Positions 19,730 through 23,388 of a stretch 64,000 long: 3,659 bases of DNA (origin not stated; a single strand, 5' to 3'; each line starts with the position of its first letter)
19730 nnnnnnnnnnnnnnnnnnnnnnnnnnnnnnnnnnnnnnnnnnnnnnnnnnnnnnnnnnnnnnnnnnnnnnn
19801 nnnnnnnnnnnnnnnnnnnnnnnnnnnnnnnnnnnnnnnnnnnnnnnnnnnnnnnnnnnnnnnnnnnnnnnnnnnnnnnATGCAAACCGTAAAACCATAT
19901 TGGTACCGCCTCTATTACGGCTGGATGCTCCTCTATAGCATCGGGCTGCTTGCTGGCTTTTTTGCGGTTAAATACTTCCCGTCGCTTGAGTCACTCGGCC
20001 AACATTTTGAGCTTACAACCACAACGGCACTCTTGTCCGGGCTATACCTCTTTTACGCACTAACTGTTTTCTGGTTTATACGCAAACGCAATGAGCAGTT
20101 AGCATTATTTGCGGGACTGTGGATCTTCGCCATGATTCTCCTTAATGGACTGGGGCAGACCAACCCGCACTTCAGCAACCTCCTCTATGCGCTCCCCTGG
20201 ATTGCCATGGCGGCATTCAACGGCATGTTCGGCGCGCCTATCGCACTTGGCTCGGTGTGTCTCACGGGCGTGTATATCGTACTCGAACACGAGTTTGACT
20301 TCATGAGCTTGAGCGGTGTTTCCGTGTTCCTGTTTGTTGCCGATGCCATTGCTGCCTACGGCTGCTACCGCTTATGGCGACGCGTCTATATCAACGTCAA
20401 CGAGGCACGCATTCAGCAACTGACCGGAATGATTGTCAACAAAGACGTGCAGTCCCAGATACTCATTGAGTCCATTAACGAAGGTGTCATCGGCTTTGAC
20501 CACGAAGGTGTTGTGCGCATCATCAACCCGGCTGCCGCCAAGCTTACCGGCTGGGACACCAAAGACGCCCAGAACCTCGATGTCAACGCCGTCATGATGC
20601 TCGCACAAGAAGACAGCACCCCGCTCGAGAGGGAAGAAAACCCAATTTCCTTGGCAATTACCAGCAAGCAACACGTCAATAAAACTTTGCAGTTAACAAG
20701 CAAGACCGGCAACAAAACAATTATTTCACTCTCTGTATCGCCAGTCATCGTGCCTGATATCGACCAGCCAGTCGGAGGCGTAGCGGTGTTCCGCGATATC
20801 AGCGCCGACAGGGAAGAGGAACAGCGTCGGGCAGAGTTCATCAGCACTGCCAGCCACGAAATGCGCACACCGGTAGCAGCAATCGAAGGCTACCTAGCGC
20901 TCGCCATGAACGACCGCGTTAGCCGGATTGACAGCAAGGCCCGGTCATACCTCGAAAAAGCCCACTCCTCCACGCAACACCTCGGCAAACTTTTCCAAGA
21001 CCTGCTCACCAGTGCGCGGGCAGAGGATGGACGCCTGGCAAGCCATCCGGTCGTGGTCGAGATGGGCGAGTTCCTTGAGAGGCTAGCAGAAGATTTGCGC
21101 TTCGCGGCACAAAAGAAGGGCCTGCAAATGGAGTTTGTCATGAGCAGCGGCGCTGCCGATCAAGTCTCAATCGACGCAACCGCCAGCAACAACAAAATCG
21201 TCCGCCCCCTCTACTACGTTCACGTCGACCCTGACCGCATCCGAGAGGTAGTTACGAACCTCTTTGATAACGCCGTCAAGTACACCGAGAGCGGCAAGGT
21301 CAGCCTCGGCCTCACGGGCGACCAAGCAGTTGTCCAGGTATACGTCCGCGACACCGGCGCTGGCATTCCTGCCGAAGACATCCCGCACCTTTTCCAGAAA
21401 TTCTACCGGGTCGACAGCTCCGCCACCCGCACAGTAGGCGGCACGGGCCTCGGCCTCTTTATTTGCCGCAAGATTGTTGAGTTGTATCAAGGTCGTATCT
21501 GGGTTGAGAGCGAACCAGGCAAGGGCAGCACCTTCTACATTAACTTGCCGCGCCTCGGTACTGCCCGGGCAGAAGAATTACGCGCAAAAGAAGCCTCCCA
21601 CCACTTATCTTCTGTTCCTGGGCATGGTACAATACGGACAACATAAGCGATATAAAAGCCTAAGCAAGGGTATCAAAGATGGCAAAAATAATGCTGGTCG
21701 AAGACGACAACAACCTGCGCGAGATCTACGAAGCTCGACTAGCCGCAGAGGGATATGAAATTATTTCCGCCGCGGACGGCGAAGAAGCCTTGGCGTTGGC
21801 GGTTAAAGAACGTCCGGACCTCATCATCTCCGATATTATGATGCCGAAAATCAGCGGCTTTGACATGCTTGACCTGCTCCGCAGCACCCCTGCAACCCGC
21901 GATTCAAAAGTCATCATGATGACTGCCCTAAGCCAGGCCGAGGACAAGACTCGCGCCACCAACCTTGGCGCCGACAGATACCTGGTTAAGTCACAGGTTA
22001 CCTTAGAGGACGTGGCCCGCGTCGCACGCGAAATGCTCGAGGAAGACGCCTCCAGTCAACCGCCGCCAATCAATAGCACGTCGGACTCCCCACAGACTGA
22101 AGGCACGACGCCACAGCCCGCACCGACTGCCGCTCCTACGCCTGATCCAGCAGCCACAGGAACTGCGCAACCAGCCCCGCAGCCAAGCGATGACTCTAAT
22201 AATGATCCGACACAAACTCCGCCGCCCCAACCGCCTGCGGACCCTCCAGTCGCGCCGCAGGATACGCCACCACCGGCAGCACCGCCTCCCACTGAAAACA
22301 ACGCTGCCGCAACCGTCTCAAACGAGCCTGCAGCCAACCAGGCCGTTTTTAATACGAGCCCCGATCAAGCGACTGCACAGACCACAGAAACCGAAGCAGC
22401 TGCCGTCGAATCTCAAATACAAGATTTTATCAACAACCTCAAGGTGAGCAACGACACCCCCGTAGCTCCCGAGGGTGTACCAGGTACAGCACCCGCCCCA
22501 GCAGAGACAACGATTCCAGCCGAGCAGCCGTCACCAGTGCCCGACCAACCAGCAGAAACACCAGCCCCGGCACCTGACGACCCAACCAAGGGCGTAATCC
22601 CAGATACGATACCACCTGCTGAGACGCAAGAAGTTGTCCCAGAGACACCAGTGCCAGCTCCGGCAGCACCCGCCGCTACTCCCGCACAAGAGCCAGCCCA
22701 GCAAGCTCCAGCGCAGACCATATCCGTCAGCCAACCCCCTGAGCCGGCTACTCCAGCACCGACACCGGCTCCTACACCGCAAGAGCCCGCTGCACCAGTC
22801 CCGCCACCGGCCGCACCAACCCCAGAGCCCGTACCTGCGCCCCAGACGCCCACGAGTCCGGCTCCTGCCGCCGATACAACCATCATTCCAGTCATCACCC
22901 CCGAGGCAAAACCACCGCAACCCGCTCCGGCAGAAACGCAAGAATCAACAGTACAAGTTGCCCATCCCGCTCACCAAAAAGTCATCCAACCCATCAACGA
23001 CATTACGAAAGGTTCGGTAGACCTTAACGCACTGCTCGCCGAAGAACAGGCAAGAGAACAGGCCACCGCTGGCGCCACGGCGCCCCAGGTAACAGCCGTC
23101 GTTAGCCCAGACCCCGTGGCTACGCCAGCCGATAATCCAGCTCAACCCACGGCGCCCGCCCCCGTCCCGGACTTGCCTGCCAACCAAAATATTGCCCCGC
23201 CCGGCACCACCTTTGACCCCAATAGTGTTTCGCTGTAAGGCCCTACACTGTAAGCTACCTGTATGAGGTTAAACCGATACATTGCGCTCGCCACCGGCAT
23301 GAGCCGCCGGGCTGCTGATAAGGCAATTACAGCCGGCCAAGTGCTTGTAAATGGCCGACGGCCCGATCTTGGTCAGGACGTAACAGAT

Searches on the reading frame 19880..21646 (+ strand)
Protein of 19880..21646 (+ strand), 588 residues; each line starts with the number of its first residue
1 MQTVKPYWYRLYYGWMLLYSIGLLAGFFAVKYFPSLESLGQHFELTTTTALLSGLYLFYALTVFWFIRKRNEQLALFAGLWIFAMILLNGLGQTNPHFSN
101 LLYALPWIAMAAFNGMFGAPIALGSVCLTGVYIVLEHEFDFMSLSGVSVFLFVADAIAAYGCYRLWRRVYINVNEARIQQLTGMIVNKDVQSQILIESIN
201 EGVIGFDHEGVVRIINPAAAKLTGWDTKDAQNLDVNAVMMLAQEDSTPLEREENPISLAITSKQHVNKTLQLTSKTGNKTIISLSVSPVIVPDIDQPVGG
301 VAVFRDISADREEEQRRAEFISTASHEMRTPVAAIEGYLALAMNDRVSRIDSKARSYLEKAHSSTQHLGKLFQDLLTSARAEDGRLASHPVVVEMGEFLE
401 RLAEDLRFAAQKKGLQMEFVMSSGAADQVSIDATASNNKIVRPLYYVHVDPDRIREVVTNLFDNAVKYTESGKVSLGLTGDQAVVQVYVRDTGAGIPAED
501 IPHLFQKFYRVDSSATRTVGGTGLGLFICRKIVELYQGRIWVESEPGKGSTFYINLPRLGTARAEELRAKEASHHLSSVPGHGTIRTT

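Call 58: search_protein_families(library=pfam, proteins=[window:19880-21646:+], max_evalue=0.00001)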
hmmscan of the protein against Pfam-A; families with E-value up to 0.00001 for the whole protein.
window:19880-21646:+ (588 aa): 4 families
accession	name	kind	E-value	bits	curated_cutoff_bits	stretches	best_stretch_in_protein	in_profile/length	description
PF02518.31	HATPase_c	-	4.9e-33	114.3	26.4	1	450-558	2-109/111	Histidine kinase-, DNA gyrase B-, and HSP90-like ATPase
PF00512.31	HisKA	-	1.9e-14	53.9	26.9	1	317-384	2-66/66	His Kinase A (phospho-acceptor) domain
PF00989.32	PAS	-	2.1e-06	28.2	22.6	1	195-289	6-96/113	PAS fold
PF13426.13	PAS_9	-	4.3e-06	27.4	27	1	202-308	3-102/103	PAS domain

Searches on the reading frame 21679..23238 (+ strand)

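Call 58: search_protein_families(library=pfam, proteins=[window:21679-23238:+], max_evalue=0.00001)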
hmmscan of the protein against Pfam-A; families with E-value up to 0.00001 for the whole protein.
window:21679-23238:+ (519 aa): 1 family
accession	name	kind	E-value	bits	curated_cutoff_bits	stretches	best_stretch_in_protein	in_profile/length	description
PF00072.30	Response_reg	-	1.3e-23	83.8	30.2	1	4-105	1-100/111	Response regulator receiver domain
